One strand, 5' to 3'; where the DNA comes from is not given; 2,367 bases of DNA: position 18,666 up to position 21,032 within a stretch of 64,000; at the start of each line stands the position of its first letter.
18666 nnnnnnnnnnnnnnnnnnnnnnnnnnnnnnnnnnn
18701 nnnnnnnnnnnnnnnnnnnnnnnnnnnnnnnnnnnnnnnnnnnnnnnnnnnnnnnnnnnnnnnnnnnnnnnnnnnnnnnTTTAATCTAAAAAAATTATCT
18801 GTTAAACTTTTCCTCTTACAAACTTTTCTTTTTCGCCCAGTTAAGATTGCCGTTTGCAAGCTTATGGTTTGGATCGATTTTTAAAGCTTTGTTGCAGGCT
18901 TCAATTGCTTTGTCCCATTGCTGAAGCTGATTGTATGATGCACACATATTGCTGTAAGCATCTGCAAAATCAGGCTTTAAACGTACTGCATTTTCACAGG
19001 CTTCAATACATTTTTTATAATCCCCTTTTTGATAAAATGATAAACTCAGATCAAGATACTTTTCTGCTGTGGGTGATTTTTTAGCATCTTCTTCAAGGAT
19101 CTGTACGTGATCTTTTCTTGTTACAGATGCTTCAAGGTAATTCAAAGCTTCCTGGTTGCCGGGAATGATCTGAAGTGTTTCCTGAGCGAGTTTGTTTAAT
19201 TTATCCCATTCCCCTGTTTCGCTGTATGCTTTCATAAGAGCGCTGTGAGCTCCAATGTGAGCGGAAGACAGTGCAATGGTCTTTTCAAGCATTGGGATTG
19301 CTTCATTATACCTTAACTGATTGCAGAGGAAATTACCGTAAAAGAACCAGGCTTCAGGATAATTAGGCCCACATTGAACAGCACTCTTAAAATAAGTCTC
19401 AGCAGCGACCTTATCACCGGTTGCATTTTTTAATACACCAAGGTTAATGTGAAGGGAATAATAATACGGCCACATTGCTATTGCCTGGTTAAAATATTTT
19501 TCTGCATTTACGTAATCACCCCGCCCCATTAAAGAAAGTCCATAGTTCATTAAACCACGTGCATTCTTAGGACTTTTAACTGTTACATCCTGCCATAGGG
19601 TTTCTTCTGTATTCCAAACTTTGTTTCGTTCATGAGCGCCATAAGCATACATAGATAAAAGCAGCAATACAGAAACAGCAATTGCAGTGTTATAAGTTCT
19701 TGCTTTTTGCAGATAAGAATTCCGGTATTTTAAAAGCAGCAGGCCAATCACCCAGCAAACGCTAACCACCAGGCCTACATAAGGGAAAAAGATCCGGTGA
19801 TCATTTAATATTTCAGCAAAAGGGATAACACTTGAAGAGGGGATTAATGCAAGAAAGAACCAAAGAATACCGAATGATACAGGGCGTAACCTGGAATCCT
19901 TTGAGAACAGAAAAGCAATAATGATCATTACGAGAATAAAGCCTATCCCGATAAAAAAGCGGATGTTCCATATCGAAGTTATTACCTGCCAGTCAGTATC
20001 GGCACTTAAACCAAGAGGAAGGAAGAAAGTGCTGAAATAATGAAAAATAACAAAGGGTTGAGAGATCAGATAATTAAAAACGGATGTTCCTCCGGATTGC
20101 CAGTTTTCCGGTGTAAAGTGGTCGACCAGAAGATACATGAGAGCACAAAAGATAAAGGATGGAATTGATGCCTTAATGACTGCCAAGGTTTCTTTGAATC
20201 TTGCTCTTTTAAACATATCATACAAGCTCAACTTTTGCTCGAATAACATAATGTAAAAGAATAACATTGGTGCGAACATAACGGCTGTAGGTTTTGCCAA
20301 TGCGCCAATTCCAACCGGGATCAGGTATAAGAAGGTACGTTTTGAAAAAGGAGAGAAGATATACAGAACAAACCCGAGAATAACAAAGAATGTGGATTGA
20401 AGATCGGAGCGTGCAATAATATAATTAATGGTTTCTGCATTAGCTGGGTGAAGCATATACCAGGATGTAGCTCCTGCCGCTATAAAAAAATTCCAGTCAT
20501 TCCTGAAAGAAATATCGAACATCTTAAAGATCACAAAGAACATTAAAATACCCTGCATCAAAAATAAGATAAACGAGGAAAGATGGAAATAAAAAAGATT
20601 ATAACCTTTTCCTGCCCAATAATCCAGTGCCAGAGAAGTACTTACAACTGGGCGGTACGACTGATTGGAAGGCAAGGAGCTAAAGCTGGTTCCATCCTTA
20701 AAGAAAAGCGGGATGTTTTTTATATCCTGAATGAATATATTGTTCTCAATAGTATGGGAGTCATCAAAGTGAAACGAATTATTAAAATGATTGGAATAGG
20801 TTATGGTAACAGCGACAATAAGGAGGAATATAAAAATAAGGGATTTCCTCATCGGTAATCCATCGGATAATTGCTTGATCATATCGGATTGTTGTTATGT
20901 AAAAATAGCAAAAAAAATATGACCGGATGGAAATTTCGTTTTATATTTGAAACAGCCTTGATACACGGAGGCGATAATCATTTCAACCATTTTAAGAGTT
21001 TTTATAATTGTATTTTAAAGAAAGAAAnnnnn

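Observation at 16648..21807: Bacterial TMTC-like (GT-C + TPR) protein in an operon with SDR, polyprenyl-P GT2 and sugar N-acetyltransferase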

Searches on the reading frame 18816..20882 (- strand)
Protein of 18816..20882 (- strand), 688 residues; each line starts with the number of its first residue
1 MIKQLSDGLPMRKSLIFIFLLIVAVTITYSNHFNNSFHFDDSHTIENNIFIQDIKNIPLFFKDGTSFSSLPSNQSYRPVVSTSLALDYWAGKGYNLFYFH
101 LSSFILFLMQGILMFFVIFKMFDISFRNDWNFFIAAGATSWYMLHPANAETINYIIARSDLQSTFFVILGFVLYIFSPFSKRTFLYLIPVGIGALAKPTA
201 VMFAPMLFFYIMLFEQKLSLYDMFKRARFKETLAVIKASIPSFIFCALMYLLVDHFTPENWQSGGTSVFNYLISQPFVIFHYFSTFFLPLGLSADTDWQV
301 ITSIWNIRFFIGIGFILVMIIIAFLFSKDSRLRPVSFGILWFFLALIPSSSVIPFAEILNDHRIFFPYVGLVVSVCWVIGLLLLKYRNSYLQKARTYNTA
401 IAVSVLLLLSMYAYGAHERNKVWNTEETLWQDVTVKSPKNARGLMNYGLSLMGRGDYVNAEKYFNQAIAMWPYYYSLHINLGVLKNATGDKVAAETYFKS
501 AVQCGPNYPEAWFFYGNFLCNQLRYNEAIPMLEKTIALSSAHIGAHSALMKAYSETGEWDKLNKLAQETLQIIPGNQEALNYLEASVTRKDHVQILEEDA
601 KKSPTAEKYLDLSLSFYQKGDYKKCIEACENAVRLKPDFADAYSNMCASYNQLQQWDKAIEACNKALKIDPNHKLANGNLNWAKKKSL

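Call 3: search_protein_families(library=pfam, proteins=[window:18816-20882:-], max_evalue=0.01)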
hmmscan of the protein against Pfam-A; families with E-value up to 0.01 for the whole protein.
window:18816-20882:- (688 aa): 17 families
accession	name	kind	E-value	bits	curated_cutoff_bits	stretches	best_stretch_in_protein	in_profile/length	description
PF00515.34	TPR_1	-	2e-23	81.6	27.8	2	640-673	1-34/34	Tetratricopeptide repeat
PF07719.23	TPR_2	-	7.1e-22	76.1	27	3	640-673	1-34/34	Tetratricopeptide repeat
PF14559.12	TPR_19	-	1.8e-20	73.5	25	3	618-673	3-58/68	Tetratricopeptide repeat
PF13428.12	TPR_14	-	9.9e-19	66.4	23.5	0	481-517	7-43/44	Tetratricopeptide repeat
PF13424.12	TPR_12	-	1e-15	58.1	30.1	2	443-502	5-72/77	Tetratricopeptide repeat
PF13432.12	TPR_16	-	3.4e-13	50.2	32.7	3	448-509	4-65/65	Tetratricopeptide repeat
PF13414.12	TPR_11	-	1.1e-12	47.9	26.8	2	616-646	4-34/42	TPR repeat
PF13181.12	TPR_8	-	8.3e-12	44.7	25.7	0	648-673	9-34/34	Tetratricopeptide repeat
PF25062.1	ARM_TT21_N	-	5.5e-09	36.5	40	1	416-561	70-220/222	Tetratricopeptide repeat protein 21 N-terminal ARM repeat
PF13431.12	TPR_17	-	2.7e-08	33.9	24.4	0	497-529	1-33/34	Tetratricopeptide repeat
PF23914.1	TPR_CcmH_CycH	-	3.4e-06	27.4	42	0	503-574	44-118/158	Cytochrome c-type biogenesis protein H TPR domain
PF13176.12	TPR_7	-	4.4e-06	26.8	27.9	0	545-572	1-28/36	Tetratricopeptide repeat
PF13174.12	TPR_6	-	6.8e-06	26.8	26.3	0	649-673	9-33/33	Tetratricopeptide repeat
PF13374.12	TPR_10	-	2.9e-05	24.4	27.5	0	516-545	9-38/42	Tetratricopeptide repeat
PF12895.13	ANAPC3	-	3.1e-05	24.6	27.2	0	607-664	24-80/82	Anaphase-promoting complex, cyclosome, subunit 3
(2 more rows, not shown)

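Call 4: search_protein_families(library=ncbifam, proteins=[window:18816-20882:-], max_evalue=0.01)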
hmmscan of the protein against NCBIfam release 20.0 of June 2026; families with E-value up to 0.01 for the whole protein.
window:18816-20882:- (688 aa): 23 families
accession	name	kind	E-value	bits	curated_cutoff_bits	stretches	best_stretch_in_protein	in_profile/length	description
TIGR02521.1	type_IV_pilW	equivalog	8e-25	87.8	154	2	438-583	28-175/234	type IV pilus biogenesis/stability protein PilW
TIGR02917.1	PEP_TPR_lipo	equivalog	2.1e-19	68.9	312.2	1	428-677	384-638/899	XrtA/PEP-CTERM system TPR-repeat protein PrsT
TIGR00990.1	3a0801s09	subfamily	1.4e-17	63.6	757.25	2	596-673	118-193/615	mitochondrial import receptor subunit TOM70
NF040959.1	MamA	equivalog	1.8e-17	63.5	200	2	606-675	37-106/204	magnetosome protein MamA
NF033920.0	C39_PA2778_fam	equivalog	5.3e-12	45.7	150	3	578-671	161-255/255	PA2778 family cysteine peptidase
NF033762.1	social_mot_Tgl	equivalog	2.1e-10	40.4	225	2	607-680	32-106/252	social motility TPR repeat lipoprotein Tgl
NF008391.2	PRK11189.1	equivalog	9.7e-10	38.4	250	1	631-679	90-138/297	lipoprotein NlpI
NF033758.1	gliding_GltE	equivalog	1.9e-08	33.7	225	0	477-564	224-311/411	adventurous gliding motility TPR repeat lipoprotein GltE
TIGR03939.1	PGA_TPR_OMP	equivalog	3.5e-08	32.1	366.65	1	419-515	98-194/800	poly-beta-1,6 N-acetyl-D-glucosamine export porin PgaA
NF047507.1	TPR_BatC_Lepto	exception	4.1e-08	33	175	1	615-686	67-142/214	TPR repeat-containing protein BatC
TIGR00540.1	TPR_hemY_coli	hypoth_equivalog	5.7e-08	31.9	142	0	583-674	271-360/385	heme biosynthesis-associated TPR protein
NF047371.1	FlcA_CTERM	equivalog_domain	2.7e-07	29.5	300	1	494-674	332-507/646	periplasmic flagellar collar protein FlcA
TIGR02552.1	LcrH_SycD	equivalog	1.8e-06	27.7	104.8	1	438-542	15-118/136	SycD/LcrH family type III secretion system chaperone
NF008756.0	PRK11788.1-4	equivalog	1.9e-06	27.1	474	0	613-674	114-175/389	lipopolysaccharide assembly protein LapB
NF002725.1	PRK02603.1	equivalog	1.1e-05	25.5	143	1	574-679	2-111/173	photosystem I assembly protein Ycf3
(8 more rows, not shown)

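Call 6: search_solved_structures(query=window:18816-20882:-, max_evalue=1)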
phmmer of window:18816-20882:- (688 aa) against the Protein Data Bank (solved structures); distinct sequences matched with E-value up to 1: 170 (the best 60 are shown).
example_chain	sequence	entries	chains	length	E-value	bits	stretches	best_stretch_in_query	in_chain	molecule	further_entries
9qhb_A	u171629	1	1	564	8.7e-56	192.7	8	605-686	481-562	Engineered tetratricopeptide repeat protein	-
8bu0_A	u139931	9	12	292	5.7e-32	114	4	605-686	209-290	Consensus tetratricopeptide repeat protein | Crystal structure of an 8-repeat consensus TPR superhelix with Zinc. | Monomer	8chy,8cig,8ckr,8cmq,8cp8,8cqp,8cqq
9qhc_A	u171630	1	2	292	3.9e-30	107.9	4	605-686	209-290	Engineered tetratricopeptide repeat protein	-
7yeh_B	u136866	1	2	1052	1.2e-26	96.4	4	609-680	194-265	UDP-N-acetylglucosamine--peptide N-acetylglucosaminyltransferase 110 kDa subunit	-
7yea_A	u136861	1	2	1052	1.5e-26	96.1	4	610-680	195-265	UDP-N-acetylglucosamine--peptide N-acetylglucosaminyltransferase 110 kDa subunit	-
7ntf_A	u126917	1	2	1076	1.9e-26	95.8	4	609-680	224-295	Isoform 1 of UDP-N-acetylglucosamine--peptide N-acetylglucosaminyltransferase 110 kDa subu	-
1w3b_A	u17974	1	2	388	9.2e-24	86.9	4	611-680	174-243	UDP-N-ACETYLGLUCOSAMINE--PEPTIDE N-ACETYLGLUCOSAMINYLTRANSFERASE 110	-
6eou_A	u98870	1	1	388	1.6e-23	86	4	601-674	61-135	UDP-N-acetylglucosamine--peptide N-acetylglucosaminyltransferase 110 kDa subunit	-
1na0_A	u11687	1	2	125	8e-18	67.3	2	606-686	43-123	designed protein CTPR3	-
8ump_A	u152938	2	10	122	1.8e-17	66.1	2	604-687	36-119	T33-ml35-redesigned-TPR-domain-fold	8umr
7obi_A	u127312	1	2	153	7.6e-17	64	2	608-682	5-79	CTPR-rv4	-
3kd7_A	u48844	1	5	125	9e-17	63.8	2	605-674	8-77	CTPR390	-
8ch0_A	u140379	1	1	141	1.4e-15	59.8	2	605-672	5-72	Consensus tetratricopeptide repeat protein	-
2wqh_A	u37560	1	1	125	2.2e-15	59.2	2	606-686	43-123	CTPR3Y3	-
2fo7_A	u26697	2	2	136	3.5e-15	58.5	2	605-672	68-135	SYNTHETIC CONSENSUS TPR PROTEIN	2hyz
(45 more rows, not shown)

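Call 21: predict_structure(alignment_id=A1)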
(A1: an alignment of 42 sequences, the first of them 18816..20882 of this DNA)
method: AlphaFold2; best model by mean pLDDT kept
length: 688 residues; sequences in the alignment: 42
mean_pLDDT: 86.8   pTM: 0.76
mean pLDDT of the five models: 86.8, 86.7, 85.7, 85.7, 83.9
residues with pLDDT >= 90: 383; 70-90: 238; 50-70: 39; < 50: 28
segments of 3 or more residues with pLDDT < 50: 64-75, 262-264, 350-358
pLDDT, mean of each block of 10 residues (from residue 1): 80 93 95 71 63 70 46 57 86 85 92 96 92 96 90 75 94 96 96 87 96 95 90 96 95 70 59 85 86 77 89 95 96 97 77 45 77 95 85 81 95 92 87 90 91 93 96 92 95 97 89 95 94 89 86 91 93 81 86 80 91 87 94 95 96 94 96 92 89
secondary structure, 60 per line:
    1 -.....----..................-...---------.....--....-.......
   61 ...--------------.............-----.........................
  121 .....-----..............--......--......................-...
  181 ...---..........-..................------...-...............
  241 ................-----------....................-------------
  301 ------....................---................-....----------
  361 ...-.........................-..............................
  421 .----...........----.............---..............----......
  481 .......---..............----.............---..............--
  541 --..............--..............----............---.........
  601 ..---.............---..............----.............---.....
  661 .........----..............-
elements in order (helices of 4 or more, strands of 3 or more residues): H2-6 H11-28 H42-46 H49-52 H54-63 H78-90 H96-125 H131-144 H147-152 H155-176 H178-183 H187-196 H198-215 H226-256 H268-287 H307-326 H330-345 H347-350 H365-389 H391-421 H426-436 H441-453 H457-470 H475-487 H491-504 H509-521 H525-538 H543-556 H559-572 H577-588 H592-602 H606-618 H622-635 H640-652 H656-669 H674-687

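Call 24: fold_search(model_id=the predicted structure, library=pdb)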
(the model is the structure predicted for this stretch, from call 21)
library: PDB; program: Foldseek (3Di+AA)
matches with E <= 10: 1428; with E <= 0.001: 236
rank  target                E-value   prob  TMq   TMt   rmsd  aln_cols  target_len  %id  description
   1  8chy                  5.1e-09  1.00  0.23  0.53  10.8       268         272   27  Crystal structure of an 8-repeat consensus TPR superhelix with Zinc. (released 2024-02-21)
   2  9qhc_A                5.7e-09  1.00  0.23  0.51  11.5       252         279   29  Crystal structure of 8-repeat CTPR protein with eliminated coordination sites (released 2025-10-22)
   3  9qhb                  5.7e-09  1.00  0.24  0.54  10.1       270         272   27  Crystal structure of 16-repeat CTPR protein with eliminated coordination sites (released 2025-10-22)
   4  1w3b_A                1.2e-08  1.00  0.26  0.42  14.1       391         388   18  The superhelical TPR domain of O-linked GlcNAc transferase reveals structural similarities to importin alpha. (released 2004-09-09)
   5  1w3b_B                2.2e-08  1.00  0.25  0.43  14.7       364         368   19  The superhelical TPR domain of O-linked GlcNAc transferase reveals structural similarities to importin alpha. (released 2004-09-09)
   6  6eou                  3.2e-08  1.00  0.26  0.46  11.4       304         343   19  O-GlcNAc transferase TPR domain with the intellectual disability associated mutation L254F (released 2018-05-09)
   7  9qhc_B                3.4e-08  1.00  0.23  0.51  11.6       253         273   29  Crystal structure of 8-repeat CTPR protein with eliminated coordination sites (released 2025-10-22)
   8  7ntf_B                4.3e-08  1.00  0.24  0.21  10.7       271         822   20  Cryo-EM structure of unliganded O-GlcNAc transferase (released 2021-11-17)
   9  7yea_A                2.5e-07  1.00  0.24  0.17  18.2       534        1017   14  Human O-GlcNAc transferase Dimer (released 2023-07-12)
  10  8dth_B                2.9e-07  1.00  0.20  0.20  13.4       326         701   19  Cryo-EM structure of Arabidopsis SPY alternative conformation 2 (released 2023-03-08)
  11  7yeh_A                3.2e-07  1.00  0.24  0.17  14.2       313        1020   21  Cryo-EM structure of human OGT-OGA complex (released 2023-07-12)
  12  7ntf_A                3.2e-07  1.00  0.26  0.20  13.8       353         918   19  Cryo-EM structure of unliganded O-GlcNAc transferase (released 2021-11-17)
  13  8dtg_B                4.8e-07  1.00  0.19  0.18  14.3       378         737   18  Cryo-EM structure of Arabidopsis SPY alternative conformation 1 (released 2023-03-08)
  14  7y4i_A                5.3e-07  1.00  0.21  0.19  17.0       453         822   18  Crystal structure of SPINDLY in complex with GDP (released 2022-12-07)
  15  8dth_A                7.9e-07  1.00  0.19  0.18  14.6       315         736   20  Cryo-EM structure of Arabidopsis SPY alternative conformation 2 (released 2023-03-08)
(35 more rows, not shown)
